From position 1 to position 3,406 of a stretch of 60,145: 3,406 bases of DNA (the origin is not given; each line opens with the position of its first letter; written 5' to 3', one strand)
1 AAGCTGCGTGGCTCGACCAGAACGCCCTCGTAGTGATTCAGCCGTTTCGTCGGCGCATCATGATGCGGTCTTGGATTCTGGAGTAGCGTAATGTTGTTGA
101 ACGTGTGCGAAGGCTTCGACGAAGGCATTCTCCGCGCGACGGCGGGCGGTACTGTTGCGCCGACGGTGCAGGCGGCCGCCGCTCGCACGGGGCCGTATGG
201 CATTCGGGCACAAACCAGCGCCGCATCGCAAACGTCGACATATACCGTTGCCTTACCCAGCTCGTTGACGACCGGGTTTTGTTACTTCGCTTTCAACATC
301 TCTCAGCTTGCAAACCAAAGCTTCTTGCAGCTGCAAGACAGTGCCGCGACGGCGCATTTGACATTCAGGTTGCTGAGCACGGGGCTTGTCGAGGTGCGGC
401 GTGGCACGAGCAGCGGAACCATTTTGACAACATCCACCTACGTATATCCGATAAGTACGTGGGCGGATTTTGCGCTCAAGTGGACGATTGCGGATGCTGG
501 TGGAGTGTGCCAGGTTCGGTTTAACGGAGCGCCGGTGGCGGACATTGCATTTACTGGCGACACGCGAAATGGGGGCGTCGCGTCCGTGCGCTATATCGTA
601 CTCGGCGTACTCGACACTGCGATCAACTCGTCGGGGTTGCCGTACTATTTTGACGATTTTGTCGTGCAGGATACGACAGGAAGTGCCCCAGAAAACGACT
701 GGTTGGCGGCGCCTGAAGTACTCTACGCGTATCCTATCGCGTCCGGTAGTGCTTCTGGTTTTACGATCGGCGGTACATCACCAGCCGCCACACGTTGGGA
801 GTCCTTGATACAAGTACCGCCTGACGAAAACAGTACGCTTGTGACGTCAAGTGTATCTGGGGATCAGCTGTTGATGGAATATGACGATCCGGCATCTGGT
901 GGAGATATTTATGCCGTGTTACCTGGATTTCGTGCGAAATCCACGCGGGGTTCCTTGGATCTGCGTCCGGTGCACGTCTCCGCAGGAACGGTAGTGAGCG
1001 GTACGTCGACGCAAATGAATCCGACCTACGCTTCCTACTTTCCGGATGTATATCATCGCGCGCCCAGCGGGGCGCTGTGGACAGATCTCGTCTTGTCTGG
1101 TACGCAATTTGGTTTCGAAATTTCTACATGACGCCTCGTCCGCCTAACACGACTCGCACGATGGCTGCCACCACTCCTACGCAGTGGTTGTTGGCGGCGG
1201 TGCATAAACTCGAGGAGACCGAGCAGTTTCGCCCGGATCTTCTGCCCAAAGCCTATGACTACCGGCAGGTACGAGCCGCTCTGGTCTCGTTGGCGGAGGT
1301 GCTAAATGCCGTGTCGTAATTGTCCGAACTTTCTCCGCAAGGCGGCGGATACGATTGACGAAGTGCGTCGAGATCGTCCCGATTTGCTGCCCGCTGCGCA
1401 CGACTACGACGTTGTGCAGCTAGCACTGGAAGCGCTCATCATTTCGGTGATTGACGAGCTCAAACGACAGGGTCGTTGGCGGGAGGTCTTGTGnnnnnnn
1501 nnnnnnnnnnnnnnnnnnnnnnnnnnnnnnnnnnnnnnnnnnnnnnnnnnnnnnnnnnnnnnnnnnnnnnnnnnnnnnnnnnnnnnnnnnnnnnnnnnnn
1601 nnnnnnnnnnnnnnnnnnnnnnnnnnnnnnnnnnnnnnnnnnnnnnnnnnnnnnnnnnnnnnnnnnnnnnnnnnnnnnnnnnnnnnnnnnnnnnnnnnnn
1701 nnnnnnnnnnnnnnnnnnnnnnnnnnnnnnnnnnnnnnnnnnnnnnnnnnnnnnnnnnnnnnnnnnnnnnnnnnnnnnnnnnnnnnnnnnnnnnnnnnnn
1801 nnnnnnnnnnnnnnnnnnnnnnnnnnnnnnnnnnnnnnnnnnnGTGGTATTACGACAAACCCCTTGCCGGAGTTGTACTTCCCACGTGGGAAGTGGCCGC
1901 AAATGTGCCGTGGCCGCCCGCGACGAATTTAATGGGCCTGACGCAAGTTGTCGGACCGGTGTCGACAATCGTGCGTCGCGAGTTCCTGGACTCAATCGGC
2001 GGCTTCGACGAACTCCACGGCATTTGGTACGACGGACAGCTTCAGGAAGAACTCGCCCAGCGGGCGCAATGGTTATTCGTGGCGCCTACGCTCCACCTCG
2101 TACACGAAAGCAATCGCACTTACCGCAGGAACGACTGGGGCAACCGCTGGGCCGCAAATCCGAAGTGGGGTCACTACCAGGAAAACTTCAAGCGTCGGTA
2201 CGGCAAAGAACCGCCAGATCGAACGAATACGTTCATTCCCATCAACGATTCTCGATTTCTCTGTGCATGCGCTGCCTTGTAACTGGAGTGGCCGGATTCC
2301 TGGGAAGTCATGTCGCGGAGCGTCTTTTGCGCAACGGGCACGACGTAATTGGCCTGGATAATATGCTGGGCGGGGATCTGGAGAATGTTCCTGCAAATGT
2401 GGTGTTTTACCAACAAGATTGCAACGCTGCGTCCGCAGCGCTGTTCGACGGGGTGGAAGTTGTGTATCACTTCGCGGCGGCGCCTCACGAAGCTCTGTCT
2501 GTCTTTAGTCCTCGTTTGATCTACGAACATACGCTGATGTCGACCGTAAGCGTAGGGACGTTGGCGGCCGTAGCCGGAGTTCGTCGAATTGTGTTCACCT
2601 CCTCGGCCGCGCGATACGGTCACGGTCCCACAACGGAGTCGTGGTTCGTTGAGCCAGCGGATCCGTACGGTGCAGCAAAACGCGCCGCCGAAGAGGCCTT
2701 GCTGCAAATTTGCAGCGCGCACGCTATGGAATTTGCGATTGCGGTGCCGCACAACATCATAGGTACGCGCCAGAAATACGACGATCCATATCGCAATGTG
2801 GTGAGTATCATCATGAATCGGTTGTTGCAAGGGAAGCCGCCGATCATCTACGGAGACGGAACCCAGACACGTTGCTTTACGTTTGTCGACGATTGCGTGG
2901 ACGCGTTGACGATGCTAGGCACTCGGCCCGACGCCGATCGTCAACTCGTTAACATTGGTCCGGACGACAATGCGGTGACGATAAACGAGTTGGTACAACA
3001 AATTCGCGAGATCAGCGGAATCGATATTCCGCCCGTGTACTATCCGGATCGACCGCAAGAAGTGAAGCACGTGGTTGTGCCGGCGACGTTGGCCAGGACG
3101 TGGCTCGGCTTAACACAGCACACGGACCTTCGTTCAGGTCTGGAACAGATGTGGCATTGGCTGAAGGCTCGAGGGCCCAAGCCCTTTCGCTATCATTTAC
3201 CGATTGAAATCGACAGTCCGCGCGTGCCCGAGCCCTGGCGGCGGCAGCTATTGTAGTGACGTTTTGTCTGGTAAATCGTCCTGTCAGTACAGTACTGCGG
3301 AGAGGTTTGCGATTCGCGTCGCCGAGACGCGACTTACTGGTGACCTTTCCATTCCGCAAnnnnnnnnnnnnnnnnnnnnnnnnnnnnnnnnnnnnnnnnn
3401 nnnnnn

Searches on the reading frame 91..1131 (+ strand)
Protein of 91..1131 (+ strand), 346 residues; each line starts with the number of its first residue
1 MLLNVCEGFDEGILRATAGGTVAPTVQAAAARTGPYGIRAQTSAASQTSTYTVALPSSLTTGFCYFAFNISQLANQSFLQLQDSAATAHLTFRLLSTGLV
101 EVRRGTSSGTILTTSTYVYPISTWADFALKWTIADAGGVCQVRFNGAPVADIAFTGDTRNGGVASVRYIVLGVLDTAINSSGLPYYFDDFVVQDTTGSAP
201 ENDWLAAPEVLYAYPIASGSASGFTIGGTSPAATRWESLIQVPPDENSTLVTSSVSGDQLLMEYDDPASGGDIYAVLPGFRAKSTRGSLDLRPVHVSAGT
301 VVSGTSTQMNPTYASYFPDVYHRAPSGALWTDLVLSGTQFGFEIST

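Call 36: search_protein_families(library=phrogs, proteins=[window:91-1131:+], max_evalue=0.001)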
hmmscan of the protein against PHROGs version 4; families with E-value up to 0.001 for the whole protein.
window:91-1131:+ (346 aa): 1 family
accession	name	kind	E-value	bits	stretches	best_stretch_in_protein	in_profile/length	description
phrog_2448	-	unknown function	5.9e-17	62.9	1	32-345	33-334/335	-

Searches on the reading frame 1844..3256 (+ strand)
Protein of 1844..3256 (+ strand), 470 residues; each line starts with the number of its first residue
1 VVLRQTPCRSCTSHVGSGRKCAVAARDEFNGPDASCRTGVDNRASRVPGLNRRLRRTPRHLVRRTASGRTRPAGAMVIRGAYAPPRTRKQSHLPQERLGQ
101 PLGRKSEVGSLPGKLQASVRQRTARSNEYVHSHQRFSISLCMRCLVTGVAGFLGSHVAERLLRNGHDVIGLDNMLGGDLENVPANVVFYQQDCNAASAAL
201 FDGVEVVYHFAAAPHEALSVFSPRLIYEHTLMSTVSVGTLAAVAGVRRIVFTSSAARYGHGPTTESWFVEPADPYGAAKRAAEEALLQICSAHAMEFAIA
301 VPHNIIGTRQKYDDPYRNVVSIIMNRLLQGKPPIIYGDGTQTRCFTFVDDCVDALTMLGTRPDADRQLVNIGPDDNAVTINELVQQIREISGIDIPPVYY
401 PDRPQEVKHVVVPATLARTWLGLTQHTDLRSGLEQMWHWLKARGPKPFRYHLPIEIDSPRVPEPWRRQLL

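Call 36: search_protein_families(library=phrogs, proteins=[window:1844-3256:+], max_evalue=0.001)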
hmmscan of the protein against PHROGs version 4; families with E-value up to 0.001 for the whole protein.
window:1844-3256:+ (470 aa): 1 family
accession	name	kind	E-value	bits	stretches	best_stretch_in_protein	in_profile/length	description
phrog_540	-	DNA, RNA and nucleotide metabolism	2.8e-50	172.5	1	142-442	293-596/715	nucleotide-sugar epimerase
